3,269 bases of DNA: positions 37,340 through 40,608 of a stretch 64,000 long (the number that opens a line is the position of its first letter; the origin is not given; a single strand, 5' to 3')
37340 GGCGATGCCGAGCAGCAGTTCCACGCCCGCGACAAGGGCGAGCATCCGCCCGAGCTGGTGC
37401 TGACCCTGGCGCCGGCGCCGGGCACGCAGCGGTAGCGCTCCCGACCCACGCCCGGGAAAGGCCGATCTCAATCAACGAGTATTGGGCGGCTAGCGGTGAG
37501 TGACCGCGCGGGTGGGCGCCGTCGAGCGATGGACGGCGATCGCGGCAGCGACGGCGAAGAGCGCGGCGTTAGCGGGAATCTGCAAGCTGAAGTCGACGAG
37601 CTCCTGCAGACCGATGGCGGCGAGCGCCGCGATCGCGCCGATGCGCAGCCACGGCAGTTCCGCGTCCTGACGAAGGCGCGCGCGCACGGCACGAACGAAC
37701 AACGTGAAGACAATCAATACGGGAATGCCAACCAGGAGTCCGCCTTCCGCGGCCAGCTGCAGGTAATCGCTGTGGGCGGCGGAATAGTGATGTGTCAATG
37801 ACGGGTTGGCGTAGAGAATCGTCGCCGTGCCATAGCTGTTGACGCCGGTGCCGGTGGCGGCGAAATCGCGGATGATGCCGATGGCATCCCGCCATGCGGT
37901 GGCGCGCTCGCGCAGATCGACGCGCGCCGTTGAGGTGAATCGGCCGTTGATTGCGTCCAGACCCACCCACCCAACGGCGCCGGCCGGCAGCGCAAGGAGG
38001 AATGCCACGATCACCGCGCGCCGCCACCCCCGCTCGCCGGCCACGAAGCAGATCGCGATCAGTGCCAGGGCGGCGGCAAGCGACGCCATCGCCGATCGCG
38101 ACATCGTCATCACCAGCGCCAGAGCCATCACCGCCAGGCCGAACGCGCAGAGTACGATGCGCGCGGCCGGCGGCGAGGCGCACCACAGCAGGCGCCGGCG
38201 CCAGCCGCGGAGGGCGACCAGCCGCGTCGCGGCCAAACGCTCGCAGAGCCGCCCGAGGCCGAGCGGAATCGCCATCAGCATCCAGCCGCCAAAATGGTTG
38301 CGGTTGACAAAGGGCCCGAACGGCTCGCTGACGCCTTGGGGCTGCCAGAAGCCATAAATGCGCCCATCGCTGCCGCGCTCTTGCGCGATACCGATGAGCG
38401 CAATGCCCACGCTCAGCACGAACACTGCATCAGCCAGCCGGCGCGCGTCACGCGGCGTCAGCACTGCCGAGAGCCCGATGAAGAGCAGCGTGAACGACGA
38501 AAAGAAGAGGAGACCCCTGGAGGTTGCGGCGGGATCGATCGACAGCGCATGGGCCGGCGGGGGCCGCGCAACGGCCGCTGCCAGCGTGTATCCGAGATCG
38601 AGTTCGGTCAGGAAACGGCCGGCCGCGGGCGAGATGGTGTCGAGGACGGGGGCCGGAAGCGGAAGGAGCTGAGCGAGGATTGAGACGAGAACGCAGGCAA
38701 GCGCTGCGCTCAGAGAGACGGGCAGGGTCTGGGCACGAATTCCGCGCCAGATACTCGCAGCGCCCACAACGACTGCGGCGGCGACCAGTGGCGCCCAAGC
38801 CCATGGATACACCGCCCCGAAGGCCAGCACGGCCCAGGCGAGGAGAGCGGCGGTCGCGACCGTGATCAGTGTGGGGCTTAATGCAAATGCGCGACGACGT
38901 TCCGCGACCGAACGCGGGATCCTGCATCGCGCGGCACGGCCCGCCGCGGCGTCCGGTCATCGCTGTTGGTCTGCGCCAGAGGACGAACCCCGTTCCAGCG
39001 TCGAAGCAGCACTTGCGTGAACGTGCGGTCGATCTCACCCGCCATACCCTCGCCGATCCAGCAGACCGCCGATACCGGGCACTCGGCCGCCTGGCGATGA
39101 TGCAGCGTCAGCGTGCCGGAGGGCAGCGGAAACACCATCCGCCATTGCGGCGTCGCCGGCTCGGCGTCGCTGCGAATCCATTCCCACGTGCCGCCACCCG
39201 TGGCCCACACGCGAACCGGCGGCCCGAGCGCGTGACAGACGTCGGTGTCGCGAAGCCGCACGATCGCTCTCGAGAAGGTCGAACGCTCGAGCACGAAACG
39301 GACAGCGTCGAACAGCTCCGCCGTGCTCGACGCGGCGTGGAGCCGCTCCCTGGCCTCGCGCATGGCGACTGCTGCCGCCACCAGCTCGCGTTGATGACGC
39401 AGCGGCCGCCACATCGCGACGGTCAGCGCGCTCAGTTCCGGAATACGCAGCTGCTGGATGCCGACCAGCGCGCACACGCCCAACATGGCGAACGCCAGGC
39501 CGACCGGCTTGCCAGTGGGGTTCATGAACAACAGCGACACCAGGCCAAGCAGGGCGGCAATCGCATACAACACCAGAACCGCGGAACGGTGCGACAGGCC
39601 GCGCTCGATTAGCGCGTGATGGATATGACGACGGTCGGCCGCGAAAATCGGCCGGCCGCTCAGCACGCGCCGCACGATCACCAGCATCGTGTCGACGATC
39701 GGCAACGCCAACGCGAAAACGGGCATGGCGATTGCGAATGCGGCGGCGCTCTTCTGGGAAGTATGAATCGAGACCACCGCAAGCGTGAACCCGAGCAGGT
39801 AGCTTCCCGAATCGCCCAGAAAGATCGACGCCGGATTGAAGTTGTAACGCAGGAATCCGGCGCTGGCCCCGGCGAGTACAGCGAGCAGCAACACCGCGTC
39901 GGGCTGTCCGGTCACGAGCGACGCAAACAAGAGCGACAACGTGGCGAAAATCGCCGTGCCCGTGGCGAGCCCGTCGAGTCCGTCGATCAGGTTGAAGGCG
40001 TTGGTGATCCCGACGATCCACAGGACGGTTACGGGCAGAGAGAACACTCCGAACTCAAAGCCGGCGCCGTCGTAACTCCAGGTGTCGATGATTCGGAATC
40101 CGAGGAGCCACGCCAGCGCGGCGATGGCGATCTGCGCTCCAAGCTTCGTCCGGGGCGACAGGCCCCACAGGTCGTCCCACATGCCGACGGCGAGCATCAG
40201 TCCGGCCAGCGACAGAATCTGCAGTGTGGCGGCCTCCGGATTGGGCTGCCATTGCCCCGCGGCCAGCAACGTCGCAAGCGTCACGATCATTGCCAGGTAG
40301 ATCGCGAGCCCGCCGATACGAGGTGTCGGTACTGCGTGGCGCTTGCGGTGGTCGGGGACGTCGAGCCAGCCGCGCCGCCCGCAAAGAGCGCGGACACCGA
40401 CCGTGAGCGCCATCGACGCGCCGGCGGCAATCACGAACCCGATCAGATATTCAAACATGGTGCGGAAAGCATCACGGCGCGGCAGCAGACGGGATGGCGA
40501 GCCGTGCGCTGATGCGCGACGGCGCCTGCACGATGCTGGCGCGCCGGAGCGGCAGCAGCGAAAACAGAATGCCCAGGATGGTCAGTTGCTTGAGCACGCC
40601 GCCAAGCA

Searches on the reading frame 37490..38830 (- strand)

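Call 11: search_protein_families(library=pfam, proteins=[window:37490-38830:-], max_evalue=0.001)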
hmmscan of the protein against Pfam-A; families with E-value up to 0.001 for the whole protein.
window:37490-38830:- (446 aa): 1 family
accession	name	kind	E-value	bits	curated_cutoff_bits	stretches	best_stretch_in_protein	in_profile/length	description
PF04932.20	Wzy_C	-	9.6e-18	64.8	31.7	1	231-369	2-146/149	O-Antigen ligase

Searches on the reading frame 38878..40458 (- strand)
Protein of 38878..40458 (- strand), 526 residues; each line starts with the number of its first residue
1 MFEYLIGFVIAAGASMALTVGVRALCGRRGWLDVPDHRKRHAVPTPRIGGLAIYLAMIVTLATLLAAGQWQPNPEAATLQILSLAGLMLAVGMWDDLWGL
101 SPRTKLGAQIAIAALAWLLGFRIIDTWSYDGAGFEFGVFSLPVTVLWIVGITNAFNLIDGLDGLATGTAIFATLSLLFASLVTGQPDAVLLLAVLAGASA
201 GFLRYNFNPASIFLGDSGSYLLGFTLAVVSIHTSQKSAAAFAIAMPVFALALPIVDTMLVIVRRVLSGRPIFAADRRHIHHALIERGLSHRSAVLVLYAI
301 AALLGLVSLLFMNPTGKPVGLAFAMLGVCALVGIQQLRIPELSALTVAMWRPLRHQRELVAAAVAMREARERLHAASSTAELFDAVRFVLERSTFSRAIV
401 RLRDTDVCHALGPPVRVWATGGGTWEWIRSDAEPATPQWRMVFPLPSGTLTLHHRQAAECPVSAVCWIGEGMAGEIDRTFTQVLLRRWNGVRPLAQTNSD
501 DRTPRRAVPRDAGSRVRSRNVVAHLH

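Call 11: search_protein_families(library=pfam, proteins=[window:38878-40458:-], max_evalue=0.001)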
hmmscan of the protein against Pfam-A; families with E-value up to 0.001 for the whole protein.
window:38878-40458:- (526 aa): 1 family
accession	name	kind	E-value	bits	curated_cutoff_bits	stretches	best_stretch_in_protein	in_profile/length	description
PF00953.26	Glycos_transf_4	-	3.6e-39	134.7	27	1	81-232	4-158/160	Glycosyl transferase family 4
